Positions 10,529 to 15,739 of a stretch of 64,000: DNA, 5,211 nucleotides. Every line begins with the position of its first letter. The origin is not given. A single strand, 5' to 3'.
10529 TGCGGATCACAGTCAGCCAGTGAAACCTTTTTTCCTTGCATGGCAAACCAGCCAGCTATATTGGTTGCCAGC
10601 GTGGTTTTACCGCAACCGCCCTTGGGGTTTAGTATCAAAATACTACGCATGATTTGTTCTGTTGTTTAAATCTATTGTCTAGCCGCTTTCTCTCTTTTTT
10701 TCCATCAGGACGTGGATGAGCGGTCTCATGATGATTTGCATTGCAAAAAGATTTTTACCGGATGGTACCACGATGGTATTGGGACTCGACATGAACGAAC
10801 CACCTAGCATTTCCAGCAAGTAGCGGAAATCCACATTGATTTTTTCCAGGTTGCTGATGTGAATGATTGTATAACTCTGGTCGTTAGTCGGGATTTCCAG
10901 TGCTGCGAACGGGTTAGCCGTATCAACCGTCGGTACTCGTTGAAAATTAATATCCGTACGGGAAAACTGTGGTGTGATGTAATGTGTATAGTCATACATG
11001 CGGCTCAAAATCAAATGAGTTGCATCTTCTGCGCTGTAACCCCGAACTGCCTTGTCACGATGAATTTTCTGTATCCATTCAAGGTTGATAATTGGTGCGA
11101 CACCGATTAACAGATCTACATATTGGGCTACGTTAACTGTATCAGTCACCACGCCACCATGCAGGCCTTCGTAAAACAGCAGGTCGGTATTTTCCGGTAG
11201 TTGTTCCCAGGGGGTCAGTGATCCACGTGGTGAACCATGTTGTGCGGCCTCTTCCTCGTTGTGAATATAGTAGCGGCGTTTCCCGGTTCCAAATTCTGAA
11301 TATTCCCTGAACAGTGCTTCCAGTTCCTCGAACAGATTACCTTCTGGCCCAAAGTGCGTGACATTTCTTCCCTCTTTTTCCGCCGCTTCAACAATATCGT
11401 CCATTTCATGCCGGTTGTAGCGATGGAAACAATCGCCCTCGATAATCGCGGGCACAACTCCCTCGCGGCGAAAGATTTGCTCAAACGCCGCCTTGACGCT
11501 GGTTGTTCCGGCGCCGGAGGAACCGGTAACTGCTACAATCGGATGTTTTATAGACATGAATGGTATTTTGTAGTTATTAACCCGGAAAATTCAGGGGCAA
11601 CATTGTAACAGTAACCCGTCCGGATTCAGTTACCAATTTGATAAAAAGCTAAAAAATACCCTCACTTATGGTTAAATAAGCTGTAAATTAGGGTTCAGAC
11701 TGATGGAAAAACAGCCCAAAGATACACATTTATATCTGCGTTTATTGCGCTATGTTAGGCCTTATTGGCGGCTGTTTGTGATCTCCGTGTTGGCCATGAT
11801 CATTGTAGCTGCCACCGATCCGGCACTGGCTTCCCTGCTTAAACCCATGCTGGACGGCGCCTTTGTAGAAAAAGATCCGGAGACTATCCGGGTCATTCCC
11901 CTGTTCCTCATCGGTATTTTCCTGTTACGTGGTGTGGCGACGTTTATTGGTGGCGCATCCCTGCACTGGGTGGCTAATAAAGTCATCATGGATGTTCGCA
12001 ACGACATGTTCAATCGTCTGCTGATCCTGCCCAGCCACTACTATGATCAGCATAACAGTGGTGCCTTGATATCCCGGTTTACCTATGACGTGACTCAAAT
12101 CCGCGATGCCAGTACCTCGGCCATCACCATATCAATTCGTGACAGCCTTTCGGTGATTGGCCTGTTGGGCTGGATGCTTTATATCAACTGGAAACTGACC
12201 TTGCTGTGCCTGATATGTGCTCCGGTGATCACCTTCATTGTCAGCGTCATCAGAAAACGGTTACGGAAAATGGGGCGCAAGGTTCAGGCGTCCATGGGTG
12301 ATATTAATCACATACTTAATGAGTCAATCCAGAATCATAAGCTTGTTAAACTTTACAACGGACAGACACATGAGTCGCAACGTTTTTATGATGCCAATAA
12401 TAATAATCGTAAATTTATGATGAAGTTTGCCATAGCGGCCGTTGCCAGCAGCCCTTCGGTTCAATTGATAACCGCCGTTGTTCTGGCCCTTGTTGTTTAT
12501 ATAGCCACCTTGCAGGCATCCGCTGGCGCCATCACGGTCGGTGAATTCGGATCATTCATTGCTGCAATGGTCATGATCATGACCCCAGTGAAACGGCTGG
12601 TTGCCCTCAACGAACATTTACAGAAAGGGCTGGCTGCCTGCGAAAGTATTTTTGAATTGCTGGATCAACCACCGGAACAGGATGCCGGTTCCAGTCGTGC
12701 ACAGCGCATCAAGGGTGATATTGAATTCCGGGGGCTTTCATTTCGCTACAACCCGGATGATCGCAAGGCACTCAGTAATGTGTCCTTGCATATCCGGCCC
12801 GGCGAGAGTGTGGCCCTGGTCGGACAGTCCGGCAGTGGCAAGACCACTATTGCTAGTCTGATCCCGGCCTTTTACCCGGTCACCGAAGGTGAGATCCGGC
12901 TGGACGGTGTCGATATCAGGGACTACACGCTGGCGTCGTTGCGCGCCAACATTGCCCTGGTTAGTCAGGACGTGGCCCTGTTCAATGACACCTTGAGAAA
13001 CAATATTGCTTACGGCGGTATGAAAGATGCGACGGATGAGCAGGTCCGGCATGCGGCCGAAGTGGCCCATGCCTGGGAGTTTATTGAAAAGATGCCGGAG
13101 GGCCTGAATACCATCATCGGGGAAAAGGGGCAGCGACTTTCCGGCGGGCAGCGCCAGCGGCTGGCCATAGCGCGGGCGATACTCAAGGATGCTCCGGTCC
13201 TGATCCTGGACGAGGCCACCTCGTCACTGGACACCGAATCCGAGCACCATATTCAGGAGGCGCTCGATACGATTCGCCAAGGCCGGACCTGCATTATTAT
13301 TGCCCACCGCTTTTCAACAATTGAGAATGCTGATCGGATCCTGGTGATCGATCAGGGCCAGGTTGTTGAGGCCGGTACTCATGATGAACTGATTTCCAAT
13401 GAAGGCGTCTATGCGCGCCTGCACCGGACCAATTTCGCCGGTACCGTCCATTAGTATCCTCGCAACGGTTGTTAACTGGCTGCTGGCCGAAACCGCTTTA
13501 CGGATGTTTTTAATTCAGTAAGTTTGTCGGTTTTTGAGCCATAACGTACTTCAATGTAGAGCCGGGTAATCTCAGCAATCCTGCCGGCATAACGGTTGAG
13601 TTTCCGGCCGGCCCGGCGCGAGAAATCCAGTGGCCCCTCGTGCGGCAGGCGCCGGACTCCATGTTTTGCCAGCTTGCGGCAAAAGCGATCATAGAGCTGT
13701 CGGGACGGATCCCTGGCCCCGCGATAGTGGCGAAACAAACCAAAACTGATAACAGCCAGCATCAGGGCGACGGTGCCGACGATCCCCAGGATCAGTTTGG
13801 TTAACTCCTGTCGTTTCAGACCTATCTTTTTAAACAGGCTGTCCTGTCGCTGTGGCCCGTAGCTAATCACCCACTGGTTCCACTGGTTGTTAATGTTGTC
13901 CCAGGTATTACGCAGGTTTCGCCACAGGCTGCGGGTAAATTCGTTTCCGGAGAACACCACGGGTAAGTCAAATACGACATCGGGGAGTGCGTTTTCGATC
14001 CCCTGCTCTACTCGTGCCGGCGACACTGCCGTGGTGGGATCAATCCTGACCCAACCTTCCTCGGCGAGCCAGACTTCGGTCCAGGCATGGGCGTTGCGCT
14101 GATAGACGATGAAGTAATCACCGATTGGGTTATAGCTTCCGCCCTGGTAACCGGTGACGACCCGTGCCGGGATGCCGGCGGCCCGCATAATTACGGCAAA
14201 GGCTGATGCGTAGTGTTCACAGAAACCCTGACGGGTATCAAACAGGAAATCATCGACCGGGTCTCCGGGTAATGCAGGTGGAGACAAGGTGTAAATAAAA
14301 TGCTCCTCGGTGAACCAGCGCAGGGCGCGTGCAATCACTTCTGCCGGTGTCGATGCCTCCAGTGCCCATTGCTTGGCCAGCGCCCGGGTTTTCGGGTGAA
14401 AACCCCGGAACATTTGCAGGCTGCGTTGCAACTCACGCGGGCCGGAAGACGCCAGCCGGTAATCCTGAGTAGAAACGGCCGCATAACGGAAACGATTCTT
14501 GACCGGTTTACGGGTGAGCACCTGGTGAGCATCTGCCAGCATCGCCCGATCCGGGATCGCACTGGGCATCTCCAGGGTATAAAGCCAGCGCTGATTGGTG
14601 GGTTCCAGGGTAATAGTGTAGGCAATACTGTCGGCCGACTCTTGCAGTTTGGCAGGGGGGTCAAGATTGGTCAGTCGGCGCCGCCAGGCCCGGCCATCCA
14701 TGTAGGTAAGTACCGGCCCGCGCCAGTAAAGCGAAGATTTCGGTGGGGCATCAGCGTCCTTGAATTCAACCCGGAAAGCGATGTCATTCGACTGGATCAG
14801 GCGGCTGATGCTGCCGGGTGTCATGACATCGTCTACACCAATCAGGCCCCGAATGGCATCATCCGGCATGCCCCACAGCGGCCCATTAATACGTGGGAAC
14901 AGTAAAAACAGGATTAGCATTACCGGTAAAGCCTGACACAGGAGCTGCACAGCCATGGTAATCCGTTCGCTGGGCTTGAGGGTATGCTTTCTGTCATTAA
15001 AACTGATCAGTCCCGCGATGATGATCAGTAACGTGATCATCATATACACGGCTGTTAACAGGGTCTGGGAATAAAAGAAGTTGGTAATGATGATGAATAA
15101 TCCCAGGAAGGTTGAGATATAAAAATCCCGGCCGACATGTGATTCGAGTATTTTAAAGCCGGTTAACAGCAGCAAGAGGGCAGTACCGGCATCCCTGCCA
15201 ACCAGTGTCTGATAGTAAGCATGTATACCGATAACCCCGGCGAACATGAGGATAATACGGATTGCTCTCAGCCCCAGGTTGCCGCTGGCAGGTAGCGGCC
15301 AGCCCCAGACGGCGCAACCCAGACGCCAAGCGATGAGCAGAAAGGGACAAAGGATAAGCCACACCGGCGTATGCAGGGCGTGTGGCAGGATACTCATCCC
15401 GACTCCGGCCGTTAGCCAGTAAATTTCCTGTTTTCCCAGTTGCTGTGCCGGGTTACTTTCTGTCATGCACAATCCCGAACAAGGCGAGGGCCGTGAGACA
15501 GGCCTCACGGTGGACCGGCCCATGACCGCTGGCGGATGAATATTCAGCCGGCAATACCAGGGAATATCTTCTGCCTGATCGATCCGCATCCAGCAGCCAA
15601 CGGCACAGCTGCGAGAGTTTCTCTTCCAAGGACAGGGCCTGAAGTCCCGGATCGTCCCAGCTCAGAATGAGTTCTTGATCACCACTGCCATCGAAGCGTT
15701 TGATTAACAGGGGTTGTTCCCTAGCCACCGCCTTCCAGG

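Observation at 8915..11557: Orphan ParA/MinD-type ATPase embedded between phosphoribulokinase and a ferredoxin-fused flavin reductase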

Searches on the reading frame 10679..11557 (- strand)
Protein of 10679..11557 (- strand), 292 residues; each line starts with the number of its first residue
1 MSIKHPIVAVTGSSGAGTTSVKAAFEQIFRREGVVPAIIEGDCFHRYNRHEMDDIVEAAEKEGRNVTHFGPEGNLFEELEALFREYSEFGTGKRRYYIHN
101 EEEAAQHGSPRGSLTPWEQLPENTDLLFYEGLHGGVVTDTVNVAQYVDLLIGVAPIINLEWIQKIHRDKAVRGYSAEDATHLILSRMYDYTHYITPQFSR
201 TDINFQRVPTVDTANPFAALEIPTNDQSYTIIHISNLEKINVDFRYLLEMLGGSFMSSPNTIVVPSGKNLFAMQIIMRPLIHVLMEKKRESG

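Call 3: search_protein_families(library=pfam, proteins=[window:10679-11557:-])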
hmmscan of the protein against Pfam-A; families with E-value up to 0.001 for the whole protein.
window:10679-11557:- (292 aa): 1 family
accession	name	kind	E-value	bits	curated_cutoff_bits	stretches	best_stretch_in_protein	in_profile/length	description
PF00485.24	PRK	-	6e-64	215.9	22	1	7-214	1-196/196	Phosphoribulokinase / Uridine kinase family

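Call 4: search_protein_families(library=ncbifam, proteins=[window:10679-11557:-])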
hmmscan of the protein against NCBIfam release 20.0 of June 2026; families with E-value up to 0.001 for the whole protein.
window:10679-11557:- (292 aa): 3 families
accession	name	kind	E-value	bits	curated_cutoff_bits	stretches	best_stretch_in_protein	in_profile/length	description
NF011997.0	PRK15453.1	equivalog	6.8e-137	455.6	362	1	1-290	1-288/290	phosphoribulokinase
NF005655.0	PRK07429.1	subfamily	5.2e-14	52.1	236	1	7-212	10-190/326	phosphoribulokinase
TIGR00235.1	udk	equivalog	0.00045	19.9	220.3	0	5-51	6-50/207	uridine kinase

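Call 63: search_dna_similar(query=window:10679-11557:-, collection=plasmids, mode=protein, max_rows=15)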
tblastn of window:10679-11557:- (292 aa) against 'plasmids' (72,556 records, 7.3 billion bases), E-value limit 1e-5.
Records with a match: 134; places in all: 138; records where one place covers at least 80% of the query: 132.
Best place of each record, by identity: 60-80% 8; <60% 126.
By first word of the organism name: Sinorhizobium 75; Paraburkholderia 10; Bradyrhizobium 7; Rhizobium 6; Cupriavidus 4; Phyllobacterium 4; Cereibacter 4; Paracoccus 4; Escherichia 3; Klebsiella 3; and 12 more.
By predicted mobility (MOB-suite, as given by PLSDB): mobilizable 73; non-mobilizable 47; conjugative 14.
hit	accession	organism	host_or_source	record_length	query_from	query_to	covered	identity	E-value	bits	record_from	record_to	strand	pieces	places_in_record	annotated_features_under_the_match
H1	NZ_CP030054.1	Bradyrhizobium guangzhouense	Arachis hypogaea,Microbe,nodule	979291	1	289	99%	61.4%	1e-111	361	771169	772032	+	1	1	phosphoribulokinase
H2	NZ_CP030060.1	Bradyrhizobium sp. CCBAU 53351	Arachis hypogaea,Microbe,nodule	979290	1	289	99%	61.4%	1e-111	361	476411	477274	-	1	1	phosphoribulokinase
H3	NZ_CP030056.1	Bradyrhizobium sp. CCBAU 53340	Arachis hypogaea,Microbe,nodule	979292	1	289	99%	61.4%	1e-111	361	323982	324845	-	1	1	phosphoribulokinase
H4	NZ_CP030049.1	Bradyrhizobium sp. CCBAU 53338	Arachis hypogaea,Microbe,nodule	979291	1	289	99%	61.4%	1e-111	361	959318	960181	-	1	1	phosphoribulokinase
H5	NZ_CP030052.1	Bradyrhizobium guangdongense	peanut,cell culture,roots of peanut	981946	1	289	99%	61.4%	1e-111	361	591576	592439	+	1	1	phosphoribulokinase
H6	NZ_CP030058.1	Bradyrhizobium guangdongense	Arachis hypogaea,Microbe,nodule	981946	1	289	99%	61.4%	1e-111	361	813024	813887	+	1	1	phosphoribulokinase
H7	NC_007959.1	Nitrobacter hamburgensis X14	-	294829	1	291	100%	60.6%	1e-113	367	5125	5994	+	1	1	phosphoribulokinase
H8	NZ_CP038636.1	Cupriavidus oxalaticus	whole organism,sewage sludge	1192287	1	292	100%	59.7%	1e-109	355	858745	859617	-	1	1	none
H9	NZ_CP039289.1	Cupriavidus necator H16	single cell,sludge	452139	1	292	100%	59.7%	6e-109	353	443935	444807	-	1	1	phosphoribulokinase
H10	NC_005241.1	Cupriavidus necator H16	-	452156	1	292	100%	59.7%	6e-109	353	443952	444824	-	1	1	phosphoribulokinase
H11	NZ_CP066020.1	Cupriavidus necator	-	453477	1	292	100%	59.7%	6e-109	353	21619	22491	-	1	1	phosphoribulokinase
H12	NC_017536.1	Afipia carboxidovorans OM4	-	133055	1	291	100%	59.9%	4e-107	348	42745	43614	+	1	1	phosphoribulokinase | tkt: transketolase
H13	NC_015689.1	Afipia carboxidovorans OM5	-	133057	1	291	100%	59.9%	4e-107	348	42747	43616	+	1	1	phosphoribulokinase | tkt: transketolase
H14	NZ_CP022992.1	Paraburkholderia aromaticivorans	-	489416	1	288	99%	60.2%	2e-105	343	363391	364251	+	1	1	phosphoribulokinase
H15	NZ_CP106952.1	Eleftheria terrae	soil sample,soil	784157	1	289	99%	59.5%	8e-109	353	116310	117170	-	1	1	phosphoribulokinase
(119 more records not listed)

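Call 72: get_annotated_region(hit=H10, flank=9000)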
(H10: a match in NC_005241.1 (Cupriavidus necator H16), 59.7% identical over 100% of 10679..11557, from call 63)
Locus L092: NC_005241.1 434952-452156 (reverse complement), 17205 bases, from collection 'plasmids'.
description: Cupriavidus necator H16 megaplasmid pHG1, complete sequence
organism: Cupriavidus necator H16 (NCBI taxid 381666)
taxonomy: Bacteria; Pseudomonadota; Betaproteobacteria; Burkholderiales; Burkholderiaceae; Cupriavidus; Cupriavidus necator; Cupriavidus necator H16
host: -; source: -; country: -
typing (MOB-suite, as given by PLSDB): conjugative; replicon rep_cluster_120; relaxase MOBH,MOBP; mating-pair formation MPF_T
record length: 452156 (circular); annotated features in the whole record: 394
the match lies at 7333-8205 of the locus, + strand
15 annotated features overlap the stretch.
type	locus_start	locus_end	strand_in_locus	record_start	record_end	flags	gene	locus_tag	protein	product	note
CDS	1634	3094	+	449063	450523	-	-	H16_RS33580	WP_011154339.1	form I ribulose bisphosphate carboxylase large subunit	-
CDS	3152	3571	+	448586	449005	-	-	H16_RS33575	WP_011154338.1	ribulose bisphosphate carboxylase small subunit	-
CDS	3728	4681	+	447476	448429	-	cbbX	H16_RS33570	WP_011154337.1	CbbX protein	-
CDS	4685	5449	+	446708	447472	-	-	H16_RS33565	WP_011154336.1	HAD family hydrolase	-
CDS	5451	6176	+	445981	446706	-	rpe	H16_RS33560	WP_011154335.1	ribulose-phosphate 3-epimerase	GO:0006098 - pentose-phosphate shunt [Evidence IEA]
CDS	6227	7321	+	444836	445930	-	-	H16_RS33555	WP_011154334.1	class 1 fructose-bisphosphatase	GO:0005975 - carbohydrate metabolic process [Evidence IEA]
CDS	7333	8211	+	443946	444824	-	-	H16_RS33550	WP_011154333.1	phosphoribulokinase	GO:0005975 - carbohydrate metabolic process [Evidence IEA]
CDS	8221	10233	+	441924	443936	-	tkt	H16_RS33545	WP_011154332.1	transketolase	GO:0006098 - pentose-phosphate shunt [Evidence IEA]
CDS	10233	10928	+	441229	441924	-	gph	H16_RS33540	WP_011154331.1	phosphoglycolate phosphatase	GO:0043094 - cellular metabolic compound salvage [Evidence IEA]; GO:0008152 - metabolic process [Evidence IEA]; ...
CDS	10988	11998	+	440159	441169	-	gap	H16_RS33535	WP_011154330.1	type I glyceraldehyde-3-phosphate dehydrogenase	GO:0006094 - gluconeogenesis [Evidence IEA]; GO:0019682 - glyceraldehyde-3-phosphate metabolic process [Evidence IEA]; ...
CDS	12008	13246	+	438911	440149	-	-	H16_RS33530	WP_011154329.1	phosphoglycerate kinase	GO:0006096 - glycolytic process [Evidence IEA]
CDS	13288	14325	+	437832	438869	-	fba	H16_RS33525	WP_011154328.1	class II fructose-bisphosphate aldolase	GO:0006096 - glycolytic process [Evidence IEA]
CDS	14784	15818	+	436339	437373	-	-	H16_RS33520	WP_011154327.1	IS630-like element IS885 family transposase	GO:0006313 - DNA transposition [Evidence IEA]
CDS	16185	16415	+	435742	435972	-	-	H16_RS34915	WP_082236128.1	hypothetical protein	-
CDS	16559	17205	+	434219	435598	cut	-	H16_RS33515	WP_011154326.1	NAD(P)/FAD-dependent oxidoreductase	-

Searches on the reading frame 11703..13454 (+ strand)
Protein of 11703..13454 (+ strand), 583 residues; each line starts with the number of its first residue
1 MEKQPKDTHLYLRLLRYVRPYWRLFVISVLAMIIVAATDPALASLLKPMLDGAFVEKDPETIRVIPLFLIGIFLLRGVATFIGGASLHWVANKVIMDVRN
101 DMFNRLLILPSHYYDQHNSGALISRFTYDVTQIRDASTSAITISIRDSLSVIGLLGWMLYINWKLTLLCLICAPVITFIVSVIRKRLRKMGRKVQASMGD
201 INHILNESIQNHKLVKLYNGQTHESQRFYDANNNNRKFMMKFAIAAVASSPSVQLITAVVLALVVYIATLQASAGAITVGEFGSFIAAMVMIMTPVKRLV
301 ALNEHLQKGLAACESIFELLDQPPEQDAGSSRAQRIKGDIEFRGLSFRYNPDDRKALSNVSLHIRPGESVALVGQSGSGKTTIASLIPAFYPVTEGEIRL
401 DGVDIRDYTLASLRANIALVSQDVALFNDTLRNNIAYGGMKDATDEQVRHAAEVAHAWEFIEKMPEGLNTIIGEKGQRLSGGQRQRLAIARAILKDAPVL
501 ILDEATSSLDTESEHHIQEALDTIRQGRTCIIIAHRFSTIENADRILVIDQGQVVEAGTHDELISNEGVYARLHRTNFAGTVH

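Call 14: search_protein_families(library=ncbifam, proteins=[window:11703-13454:+], max_evalue=1e-10)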
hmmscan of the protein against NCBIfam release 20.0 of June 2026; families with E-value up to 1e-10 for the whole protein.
window:11703-13454:+ (583 aa): 174 families (the best 25 are shown)
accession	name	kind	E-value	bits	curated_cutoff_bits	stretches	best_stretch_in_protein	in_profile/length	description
TIGR02203.1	MsbA_lipidA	equivalog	1.9e-234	779.5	602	1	11-578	2-570/572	lipid A export permease/ATP-binding protein MsbA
NF008381.0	PRK11176.1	equivalog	2.5e-201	670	867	1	7-579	9-581/582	lipid A ABC transporter ATP-binding protein/permease MsbA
TIGR02204.1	MsbA_rel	hypoth_equivalog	5.5e-151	504.1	780.4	1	12-578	7-576/576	ABC transporter, permease/ATP-binding protein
TIGR00958.1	3a01208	subfamily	1.2e-129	433.7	874.6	1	4-573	142-710/711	antigen peptide transporter 2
NF052233.1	CphA_assoc_ABC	equivalog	9.8e-127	424.3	880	1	3-576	164-742/766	cyanophycin metabolism-associated ABC transporter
NF045513.1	HepA_fam_ABC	equivalog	4.6e-125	418.4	725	1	62-576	95-608/610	heterocyst formation ABC transporter subunit HepA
NF010178.0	PRK13657.1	equivalog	1.9e-115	386.6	733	1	9-578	5-571/588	glucan ABC transporter ATP-binding protein/ permease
TIGR01846.1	type_I_sec_HlyB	subfamily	7.9e-112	374.8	725.55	1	14-576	134-691/694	type I secretion system permease/ATPase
TIGR03375.1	type_I_sec_LssB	subfamily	2.4e-102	343.4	693.1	1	88-565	214-690/696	type I secretion system permease/ATPase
NF008056.1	PRK10790.1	equivalog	4.7e-102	342.4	746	1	13-579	13-577/584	SmdB family multidrug efflux ABC transporter permease/ATP-binding protein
TIGR03796.1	NHLM_micro_ABC1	equivalog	1.7e-100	337.2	853.3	1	11-573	142-708/710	NHLP family bacteriocin export ABC transporter peptidase/permease/ATPase subunit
TIGR03797.1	NHLM_micro_ABC2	equivalog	2.7e-98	330.3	709.4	1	30-575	138-683/686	NHLP bacteriocin export ABC transporter permease/ATPase subunit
NF008055.0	PRK10789.1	equivalog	1.5e-93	314.2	845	1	10-575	3-569/590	SmdA family multidrug ABC transporter permease/ATP-binding protein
TIGR01193.1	bacteriocin_ABC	subfamily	1.7e-92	311.1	523.85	1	19-574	152-706/708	peptide cleavage/export ABC transporter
TIGR01192.1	chvA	subfamily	1.8e-89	301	585.4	1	10-576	6-569/585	glucan export ABC transporter ATP-binding protein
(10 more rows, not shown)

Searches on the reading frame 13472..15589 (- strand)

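Call 14: search_protein_families(library=ncbifam, proteins=[window:13472-15589:-], max_evalue=1e-10)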
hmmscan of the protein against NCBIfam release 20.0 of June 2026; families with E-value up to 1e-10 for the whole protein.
window:13472-15589:- (705 aa): 0 families

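Call 81: search_protein_families(library=pfam, proteins=[window:13472-15589:-], max_evalue=0.000001)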
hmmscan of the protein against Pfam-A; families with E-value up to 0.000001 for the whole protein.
window:13472-15589:- (705 aa): 3 families
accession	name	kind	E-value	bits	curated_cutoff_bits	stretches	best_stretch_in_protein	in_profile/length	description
PF11992.13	TgpA_N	-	2.2e-72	244.3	30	1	58-379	1-332/333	TgpA N-terminal domain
PF01841.26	Transglut_core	-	2.1e-25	89.5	23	1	403-518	2-108/108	Transglutaminase-like superfamily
PF13559.11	DUF4129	-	1.3e-12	48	24.8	1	632-688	1-56/69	Domain of unknown function (DUF4129)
